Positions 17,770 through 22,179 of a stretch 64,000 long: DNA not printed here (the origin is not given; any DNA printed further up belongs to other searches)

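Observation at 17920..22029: AddA helicase-nuclease fused to a degenerate J-domain and a charged coiled coil of about 200 aa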

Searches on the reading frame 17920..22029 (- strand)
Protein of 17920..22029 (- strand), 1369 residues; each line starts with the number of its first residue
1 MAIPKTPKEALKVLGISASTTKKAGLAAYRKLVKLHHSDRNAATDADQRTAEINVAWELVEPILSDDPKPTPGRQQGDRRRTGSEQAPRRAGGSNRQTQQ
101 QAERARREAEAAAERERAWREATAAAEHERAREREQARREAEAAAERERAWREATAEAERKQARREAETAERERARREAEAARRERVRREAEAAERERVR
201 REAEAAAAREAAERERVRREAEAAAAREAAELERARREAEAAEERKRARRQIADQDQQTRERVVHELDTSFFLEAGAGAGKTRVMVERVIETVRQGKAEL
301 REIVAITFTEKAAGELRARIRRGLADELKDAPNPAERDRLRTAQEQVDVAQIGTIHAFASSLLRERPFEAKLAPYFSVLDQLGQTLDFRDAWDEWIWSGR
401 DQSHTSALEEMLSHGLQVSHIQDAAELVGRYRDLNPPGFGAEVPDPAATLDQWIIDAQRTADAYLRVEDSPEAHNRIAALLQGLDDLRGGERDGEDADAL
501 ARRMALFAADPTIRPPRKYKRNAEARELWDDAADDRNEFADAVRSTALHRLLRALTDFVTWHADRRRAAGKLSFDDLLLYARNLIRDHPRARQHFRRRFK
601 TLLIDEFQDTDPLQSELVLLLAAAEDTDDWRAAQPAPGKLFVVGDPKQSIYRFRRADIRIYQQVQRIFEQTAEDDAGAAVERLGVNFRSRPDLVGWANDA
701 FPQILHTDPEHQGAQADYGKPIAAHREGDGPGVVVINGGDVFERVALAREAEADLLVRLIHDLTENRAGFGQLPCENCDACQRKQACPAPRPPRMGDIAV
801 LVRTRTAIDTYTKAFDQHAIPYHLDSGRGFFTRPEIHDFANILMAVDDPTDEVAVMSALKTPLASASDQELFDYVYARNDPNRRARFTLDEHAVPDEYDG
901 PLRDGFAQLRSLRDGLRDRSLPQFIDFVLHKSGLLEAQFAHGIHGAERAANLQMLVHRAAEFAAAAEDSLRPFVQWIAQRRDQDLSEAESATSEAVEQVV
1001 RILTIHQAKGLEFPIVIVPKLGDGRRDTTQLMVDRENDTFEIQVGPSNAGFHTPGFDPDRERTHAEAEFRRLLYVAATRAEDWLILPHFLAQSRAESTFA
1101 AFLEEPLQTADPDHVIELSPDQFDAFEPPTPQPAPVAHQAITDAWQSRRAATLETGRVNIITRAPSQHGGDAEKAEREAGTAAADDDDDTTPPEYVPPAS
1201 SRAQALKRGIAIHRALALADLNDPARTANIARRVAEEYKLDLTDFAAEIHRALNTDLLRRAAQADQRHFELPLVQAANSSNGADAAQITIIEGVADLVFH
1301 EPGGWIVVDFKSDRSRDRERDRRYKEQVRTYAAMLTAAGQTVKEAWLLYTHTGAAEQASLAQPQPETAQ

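Call 6: search_protein_families(library=pfam, proteins=[window:17920-22029:-], max_evalue=1)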
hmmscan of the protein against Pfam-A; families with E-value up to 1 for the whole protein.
window:17920-22029:- (1369 aa): 6 families
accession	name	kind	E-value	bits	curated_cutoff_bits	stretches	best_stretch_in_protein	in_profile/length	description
PF00580.27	UvrD-helicase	-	5.3e-56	190.7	23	1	258-667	4-269/271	UvrD/REP helicase N-terminal domain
PF13361.12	UvrD_C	-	3.1e-25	89.8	25.6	2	947-1086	236-345/350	UvrD-like helicase C-terminal domain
PF13245.12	AAA_19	-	1.1e-15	58.4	25.1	1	270-654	13-134/134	AAA domain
PF13538.12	UvrD_C_2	-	4.3e-13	49.3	27.4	2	1062-1086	26-51/52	UvrD-like helicase C-terminal domain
PF00226.36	DnaJ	-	6.7e-05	23.4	27.8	1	12-59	4-52/63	DnaJ domain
PF01443.25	Viral_helicase1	-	0.072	13.3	21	0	632-662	80-110/228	Viral superfamily 1 RNA helicase core domain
